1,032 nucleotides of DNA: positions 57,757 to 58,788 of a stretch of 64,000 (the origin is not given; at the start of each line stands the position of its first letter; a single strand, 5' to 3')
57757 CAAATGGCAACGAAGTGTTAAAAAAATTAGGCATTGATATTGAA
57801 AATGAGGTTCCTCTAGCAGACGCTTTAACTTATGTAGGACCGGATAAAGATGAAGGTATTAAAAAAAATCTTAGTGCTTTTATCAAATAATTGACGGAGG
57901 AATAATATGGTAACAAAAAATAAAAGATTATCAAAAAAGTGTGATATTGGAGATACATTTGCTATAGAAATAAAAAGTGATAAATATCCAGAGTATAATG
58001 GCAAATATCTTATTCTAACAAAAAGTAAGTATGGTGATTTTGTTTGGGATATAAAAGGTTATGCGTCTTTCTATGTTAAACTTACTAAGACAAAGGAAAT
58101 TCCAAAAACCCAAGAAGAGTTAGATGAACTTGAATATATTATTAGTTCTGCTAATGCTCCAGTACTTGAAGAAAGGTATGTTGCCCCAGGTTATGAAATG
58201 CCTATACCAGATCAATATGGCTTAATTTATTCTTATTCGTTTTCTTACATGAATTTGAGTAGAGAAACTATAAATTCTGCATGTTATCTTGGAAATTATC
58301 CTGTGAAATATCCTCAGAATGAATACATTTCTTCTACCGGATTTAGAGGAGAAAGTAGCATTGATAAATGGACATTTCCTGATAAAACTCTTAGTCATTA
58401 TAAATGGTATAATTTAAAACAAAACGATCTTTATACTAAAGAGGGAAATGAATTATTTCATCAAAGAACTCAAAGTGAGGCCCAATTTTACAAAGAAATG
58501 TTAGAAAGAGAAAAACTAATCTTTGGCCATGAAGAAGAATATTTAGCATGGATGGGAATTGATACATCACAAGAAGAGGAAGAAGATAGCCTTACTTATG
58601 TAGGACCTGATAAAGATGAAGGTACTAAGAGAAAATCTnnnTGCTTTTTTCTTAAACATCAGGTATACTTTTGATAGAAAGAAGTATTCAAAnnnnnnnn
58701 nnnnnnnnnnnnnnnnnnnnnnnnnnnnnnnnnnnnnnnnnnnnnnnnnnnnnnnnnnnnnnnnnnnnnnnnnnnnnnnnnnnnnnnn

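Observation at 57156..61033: Array of six immunity-like cassettes joined by a recurring junction repeat that supplies gene ends in different frames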

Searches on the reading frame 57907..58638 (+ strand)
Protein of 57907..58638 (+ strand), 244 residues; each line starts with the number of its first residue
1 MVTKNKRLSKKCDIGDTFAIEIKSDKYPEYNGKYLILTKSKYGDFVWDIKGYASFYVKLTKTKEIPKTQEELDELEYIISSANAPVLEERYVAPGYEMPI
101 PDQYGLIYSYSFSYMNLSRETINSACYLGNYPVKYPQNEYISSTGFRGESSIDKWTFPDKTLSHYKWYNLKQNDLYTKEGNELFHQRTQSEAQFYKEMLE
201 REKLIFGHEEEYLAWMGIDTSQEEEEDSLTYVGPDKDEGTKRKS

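Call 5: search_protein_families(library=pfam, proteins=[window:57907-58638:+], max_evalue=0.1)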
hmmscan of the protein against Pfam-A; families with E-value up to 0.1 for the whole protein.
window:57907-58638:+ (244 aa): 0 families

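Call 8: find_homologous_proteins(query=window:57907-58638:+, max_evalue=0.001)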
Query window:57907-58638:+ (244 aa): 6 proteins with E <= 0.001 among 134 candidates.
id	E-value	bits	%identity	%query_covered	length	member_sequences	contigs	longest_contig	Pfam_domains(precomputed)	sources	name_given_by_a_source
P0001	7.7e-150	515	93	100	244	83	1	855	-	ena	-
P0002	1.5e-30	125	41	94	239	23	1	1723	-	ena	-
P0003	5.6e-30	123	41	94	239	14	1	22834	-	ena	-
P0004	1.1e-29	122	39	94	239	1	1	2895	-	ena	-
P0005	1.2e-29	122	39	94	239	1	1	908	-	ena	-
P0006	3.0e-29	120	39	94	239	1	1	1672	-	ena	-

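Call 10: find_encoding_contigs(protein=P0003, flank=10000, max_places=6)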
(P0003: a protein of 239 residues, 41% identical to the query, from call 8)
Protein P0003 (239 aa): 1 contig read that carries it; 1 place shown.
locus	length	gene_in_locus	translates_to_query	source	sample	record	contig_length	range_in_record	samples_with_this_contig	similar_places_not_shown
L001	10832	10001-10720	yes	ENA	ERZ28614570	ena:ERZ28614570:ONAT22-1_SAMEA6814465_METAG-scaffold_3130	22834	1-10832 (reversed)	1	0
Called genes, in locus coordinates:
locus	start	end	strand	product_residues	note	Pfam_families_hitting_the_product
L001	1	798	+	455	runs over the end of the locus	PF01336:tRNA_anti-codon, PF00152:tRNA-synt_2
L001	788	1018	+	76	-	-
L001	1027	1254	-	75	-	PF12844:HTH_19, PF13443:HTH_26 (faint), PF13560:HTH_31, PF01381:HTH_3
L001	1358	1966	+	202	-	PF00300:His_Phos_1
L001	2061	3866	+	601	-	PF00009:GTP_EFTU, PF03144:GTP_EFTU_D2, PF00679:EFG_C, PF06421:LepA_C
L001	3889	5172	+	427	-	-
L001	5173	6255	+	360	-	PF04055:Radical_SAM, PF06969:HemN_C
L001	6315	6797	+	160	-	-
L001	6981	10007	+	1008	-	PF05593:RHS_repeat, PF25023:TEN_YD-shell (weak)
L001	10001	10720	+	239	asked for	-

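Call 12: find_related_loci(query=window:57907-58638:+, collection=genome_contigs, flank=10000)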
Query window:57907-58638:+ (244 aa) in genome_contigs; peptide patterns used: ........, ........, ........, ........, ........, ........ (x = any residue, [..] = any of these).
22 stretches matched a pattern; 4 encode a relative of the query (tblastn E <= 1e-3); 3 distinct loci.
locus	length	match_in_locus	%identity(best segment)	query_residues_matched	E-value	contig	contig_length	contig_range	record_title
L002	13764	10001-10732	97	1-244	2e-162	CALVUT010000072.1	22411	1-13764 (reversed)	MAG: uncultured Bacilli bacterium isolate E0_RM__bin3 genome assembly, contig: E0_RM__k127_1941731, whole genome shotgun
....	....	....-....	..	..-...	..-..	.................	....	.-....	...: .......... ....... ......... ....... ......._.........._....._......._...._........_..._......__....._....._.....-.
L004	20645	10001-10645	34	14-238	4e-33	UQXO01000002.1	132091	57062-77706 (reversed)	uncultured Tenericutes bacterium isolate UMGS735 genome assembly, contig: NODE_101_length_132091_cov_15.828488, whole ge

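Call 17: search_protein_families(library=pfam, proteins=[L002:2900-3574:+, L002:7111-7707:+, L002:4357-5079:+, L002:5170-5688:+, L004:3399-4439:+, L004:7298-8251:+, L004:4459-5148:+, L004:8254-8688:+, L001:9000-10004:+], max_evalue=0.05)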
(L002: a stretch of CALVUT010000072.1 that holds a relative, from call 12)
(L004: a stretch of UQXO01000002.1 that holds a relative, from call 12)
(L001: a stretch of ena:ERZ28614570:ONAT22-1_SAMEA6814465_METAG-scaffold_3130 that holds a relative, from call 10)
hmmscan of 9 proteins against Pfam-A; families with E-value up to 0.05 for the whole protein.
L002:2900-3574:+ (225 aa): 1 family
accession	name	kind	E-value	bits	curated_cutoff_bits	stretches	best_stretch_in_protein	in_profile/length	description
PF01541.30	GIY-YIG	-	0.00011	22.9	22.6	1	117-155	2-39/78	GIY-YIG catalytic domain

L002:7111-7707:+ (199 aa): 2 families
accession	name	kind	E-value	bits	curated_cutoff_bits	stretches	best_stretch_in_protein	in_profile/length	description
PF00583.31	Acetyltransf_1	-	1.8e-09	38.3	20.7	1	52-152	21-115/116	Acetyltransferase (GNAT) family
PF13302.13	Acetyltransf_3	-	4e-09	37.7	25.4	1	66-153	52-137/138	Acetyltransferase (GNAT) domain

L002:4357-5079:+ (241 aa): 2 families
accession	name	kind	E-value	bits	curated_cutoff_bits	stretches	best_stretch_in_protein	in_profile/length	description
PF15613.11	WSD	-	0.003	18.1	25.4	1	195-235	11-48/69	Williams-Beuren syndrome DDT (WSD), D-TOX E motif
PF12686.12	DUF3800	-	0.037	15.2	21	0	29-179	23-130/149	Protein of unknown function (DUF3800)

L002:5170-5688:+ (173 aa): 1 family
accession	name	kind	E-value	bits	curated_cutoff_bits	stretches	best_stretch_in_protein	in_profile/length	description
PF01794.25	Ferric_reduct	-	0.03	14.8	28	0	5-38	71-103/121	Ferric reductase like transmembrane component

L004:3399-4439:+ (347 aa): 0 families

L004:7298-8251:+ (318 aa): 2 families
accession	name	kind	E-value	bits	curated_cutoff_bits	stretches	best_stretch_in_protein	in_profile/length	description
PF20892.2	SidC_lipid-bd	-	0.0078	16.6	27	1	196-229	67-100/127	SidC, lipid-binding domain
PF05593.20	RHS_repeat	-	0.041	14.8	22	0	45-62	19-36/38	RHS Repeat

L004:4459-5148:+ (230 aa): 0 families

L004:8254-8688:+ (145 aa): 1 family
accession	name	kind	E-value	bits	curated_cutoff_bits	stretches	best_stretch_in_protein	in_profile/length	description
PF17004.11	SRP_TPR_like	-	0.028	15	35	1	44-114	34-103/109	Putative TPR-like repeat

L001:9000-10004:+ (335 aa): 2 families
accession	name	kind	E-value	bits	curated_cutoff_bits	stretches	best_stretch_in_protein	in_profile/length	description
PF01541.30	GIY-YIG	-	2.2e-05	25.1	22.6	1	227-291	2-74/78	GIY-YIG catalytic domain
PF10544.15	T5orf172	-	0.037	15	20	0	229-288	3-66/101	T5orf172 domain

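Call 33: search_protein_families(library=ncbifam, proteins=[window:57907-58638:+], max_evalue=0.05)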
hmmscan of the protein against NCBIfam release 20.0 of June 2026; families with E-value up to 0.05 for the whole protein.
window:57907-58638:+ (244 aa): 1 family
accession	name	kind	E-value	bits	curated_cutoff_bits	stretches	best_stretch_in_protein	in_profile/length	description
NF058638.1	AlkPhosPhoDBac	equivalog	0.016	13.4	1000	1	109-150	179-221/574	alkaline phosphatase PhoD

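Call 39: search_protein_representatives(alignment_id=A2)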
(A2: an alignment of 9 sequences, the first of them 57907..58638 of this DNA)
Query: 9 sequences, 239 profile positions. Proteins with E-value up to 0.001 (for the whole library): 287; up to 1e-10: 141; up to 1e-30: 12. The best 150 are listed.
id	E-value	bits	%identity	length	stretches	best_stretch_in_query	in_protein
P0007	9.5e-76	270.8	-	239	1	5-233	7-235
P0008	3.1e-50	187.2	-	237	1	1-229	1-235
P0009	2.5e-47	177.8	-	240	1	1-232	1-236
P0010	2.5e-44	167.9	-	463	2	10-182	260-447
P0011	4.3e-43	163.9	-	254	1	4-239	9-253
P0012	5.2e-42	160.3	-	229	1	6-232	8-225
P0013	2.6e-40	154.7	-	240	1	6-239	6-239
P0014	6.7e-39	150.1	-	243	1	6-232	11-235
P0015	1.7e-37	145.5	-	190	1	9-170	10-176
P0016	6.9e-36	140.3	-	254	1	2-231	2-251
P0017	2.3e-34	135.3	-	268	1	6-239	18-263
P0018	1.5e-32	129.4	-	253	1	10-238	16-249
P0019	1.2e-30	123.1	-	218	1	3-181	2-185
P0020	2.1e-30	122.3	-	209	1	4-192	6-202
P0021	2.7e-29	118.7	-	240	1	5-231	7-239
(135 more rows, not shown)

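Call 41: search_protein_families(library=pfam, alignment_id=A3, max_evalue=0.001)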
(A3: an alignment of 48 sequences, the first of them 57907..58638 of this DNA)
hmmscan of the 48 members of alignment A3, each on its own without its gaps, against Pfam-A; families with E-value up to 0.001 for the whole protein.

A. member 1, window:57907-58638:+ (244 aa): 0 families

B. families by the number of members that match (of 48 scanned): 1 family
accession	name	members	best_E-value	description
PF04136.21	COG3_N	1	8.9e-05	Conserved oligomeric Golgi complex subunit 3, N-terminal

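Call 42: predict_structure(alignment_id=A2)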
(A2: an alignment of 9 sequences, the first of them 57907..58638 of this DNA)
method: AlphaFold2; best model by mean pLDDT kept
length: 244 residues; sequences in the alignment: 9
mean_pLDDT: 54.4   pTM: 0.51
mean pLDDT of the five models: 54.4, 45.6, 38.0, 35.5, 34.6
residues with pLDDT >= 90: 0; 70-90: 65; 50-70: 63; < 50: 116
segments of 3 or more residues with pLDDT < 50: 1-4, 43-48, 79-114, 136-155, 169-189, 222-227, 229-244
pLDDT, mean of each block of 10 residues (from residue 1): 55 81 81 81 48 69 83 63 25 29 33 55 81 53 33 52 57 42 46 49 54 54 45 42 41
secondary structure, 60 per line:
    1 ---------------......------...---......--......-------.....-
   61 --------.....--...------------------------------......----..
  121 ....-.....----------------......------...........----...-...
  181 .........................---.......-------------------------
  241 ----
elements in order: E16-21 E34-39 H42-47 E55-59 H69-73 E76-78 E109-114 H119-124 E126-130 E147-152 H159-169 H178-205 H209-215

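Call 53: predict_structure(alignment_id=A3)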
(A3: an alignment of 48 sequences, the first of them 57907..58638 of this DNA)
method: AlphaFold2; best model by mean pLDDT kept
length: 244 residues; sequences in the alignment: 48
mean_pLDDT: 87.0   pTM: 0.82
mean pLDDT of the five models: 87.0, 86.5, 86.4, 85.6, 85.3
residues with pLDDT >= 90: 161; 70-90: 42; 50-70: 37; < 50: 4
segments of 3 or more residues with pLDDT < 50: 1-3
pLDDT, mean of each block of 10 residues (from residue 1): 53 92 97 96 72 92 98 98 89 91 97 80 85 95 83 88 98 98 97 93 92 92 70 57 51
secondary structure, 60 per line:
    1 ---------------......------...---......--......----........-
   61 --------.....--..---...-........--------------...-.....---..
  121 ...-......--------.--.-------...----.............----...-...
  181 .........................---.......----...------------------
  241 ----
elements in order: E16-21 E34-39 H42-47 E52-59 H69-73 E81-83 H85-91 E107-109 E111-115 H119-123 E125-130 E150-152 H157-169 H178-205 H209-215

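Call 56: fold_search(model_id=the predicted structure, library=pdb)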
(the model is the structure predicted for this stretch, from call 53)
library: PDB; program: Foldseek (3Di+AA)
matches with E <= 10: 171; with E <= 0.001: 0
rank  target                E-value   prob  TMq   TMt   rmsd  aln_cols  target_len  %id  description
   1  3nfc_A                4.8e-01  0.08  0.13  0.24   6.9        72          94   12  Crystal structure of E.coli MazF Toxin (released 2011-06-15)
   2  7olc_LZ               5.4e-01  0.07  0.19  0.27  12.3       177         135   10  Thermophilic eukaryotic 80S ribosome at idle POST state (released 2022-01-26)
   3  9axt_Bl               6.1e-01  0.06  0.18  0.26  11.6       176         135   12  Non-translating S. pombe ribosome (released 2024-10-16)
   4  5ckh_B                7.3e-01  0.08  0.13  0.22   7.7        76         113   16  E. coli MazF E24A form IIb (released 2016-04-06)
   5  4v6x_CZ               7.8e-01  0.07  0.19  0.28  12.9       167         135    9  Structure of the human 80S ribosome (released 2014-07-09)
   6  7oya_Z1               7.8e-01  0.07  0.20  0.28  12.5       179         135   12  Cryo-EM structure of the 1 hpf zebrafish embryo 80S ribosome (released 2022-07-13)
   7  5fhe_A                8.3e-01  0.02  0.14  0.09  20.1       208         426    8  Crystal structure of Bacteroides Pif1 bound to ssDNA (released 2016-03-30)
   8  7uoo_T                9.3e-01  0.06  0.11  0.19   6.0        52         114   13  Nucleoplasmic pre-60S intermediate of the Nog2 containing pre-rotation state (released 2023-03-15)
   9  6woo_Z                9.3e-01  0.06  0.20  0.28  13.3       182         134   12  CryoEM structure of yeast 80S ribosome with Met-tRNAiMet, eIF5B, and GDP (released 2020-09-23)
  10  7qiw_b                1.1e+00  0.06  0.19  0.28  12.4       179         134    8  Specific features and methylation sites of a plant ribosome. 60S ribosomal subunit. (released 2022-07-13)
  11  9bh5_CZ               1.1e+00  0.06  0.20  0.30  12.8       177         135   10  High-resolution C. elegans 80S ribosome structure - class 1 (released 2024-09-04)
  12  8ove_Ba               1.2e+00  0.06  0.19  0.29  12.9       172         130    8  CRYO-EM STRUCTURE OF TRYPANOSOMA BRUCEI PROCYCLIC FORM 80S RIBOSOME : TB11CS6H1 snoRNA mutant (released 2023-11-29)
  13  4v6w_CZ               1.3e+00  0.05  0.17  0.26  14.8       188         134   11  Structure of the D. melanogaster 80S ribosome (released 2014-07-09)
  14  7d2p_A                1.3e+00  0.13  0.21  0.39  11.4       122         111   13  Crystal structure of MazE-MazF (Form-II) from Deinococcus radiodurans (released 2021-02-10)
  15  3spw_A                1.3e+00  0.02  0.15  0.10  21.2       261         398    8  Structure of Osh4p/Kes1p in complex with phosphatidylinositol 4-phosphate (released 2011-11-23)
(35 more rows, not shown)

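Call 57: find_encoding_contigs(protein=P0009, flank=6000, max_places=3)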
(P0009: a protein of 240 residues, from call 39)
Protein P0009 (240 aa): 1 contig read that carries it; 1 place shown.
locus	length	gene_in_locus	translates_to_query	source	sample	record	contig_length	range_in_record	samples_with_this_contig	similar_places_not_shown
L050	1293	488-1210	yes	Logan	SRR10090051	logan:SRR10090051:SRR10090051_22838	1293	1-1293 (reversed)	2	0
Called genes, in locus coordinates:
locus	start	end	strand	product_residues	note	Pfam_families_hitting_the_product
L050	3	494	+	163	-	?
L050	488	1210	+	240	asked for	-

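Call 58: find_encoding_contigs(protein=P0011, flank=6000, max_places=3)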
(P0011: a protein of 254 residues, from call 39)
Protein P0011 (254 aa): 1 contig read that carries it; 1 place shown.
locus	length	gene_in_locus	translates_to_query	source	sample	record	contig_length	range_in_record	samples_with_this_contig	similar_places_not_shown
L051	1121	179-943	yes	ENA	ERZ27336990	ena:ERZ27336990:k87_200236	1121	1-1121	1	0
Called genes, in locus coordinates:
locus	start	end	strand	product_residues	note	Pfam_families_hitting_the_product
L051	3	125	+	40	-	?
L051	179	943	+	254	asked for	-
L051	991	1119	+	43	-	?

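Call 59: search_protein_families(library=pfam, proteins=[L050:3-491:+, L051:3-125:+], max_evalue=0.05)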
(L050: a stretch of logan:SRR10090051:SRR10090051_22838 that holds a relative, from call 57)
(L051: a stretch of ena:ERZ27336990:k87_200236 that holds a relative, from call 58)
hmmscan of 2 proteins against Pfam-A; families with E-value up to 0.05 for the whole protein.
L050:3-491:+ (163 aa): 2 families
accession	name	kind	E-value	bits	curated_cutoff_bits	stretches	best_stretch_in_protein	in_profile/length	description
PF01541.30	GIY-YIG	-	5e-05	24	22.6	1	52-111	2-57/78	GIY-YIG catalytic domain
PF10544.15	T5orf172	-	0.0057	17.6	20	1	53-100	2-55/101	T5orf172 domain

L051:3-125:+ (40 aa): 0 families
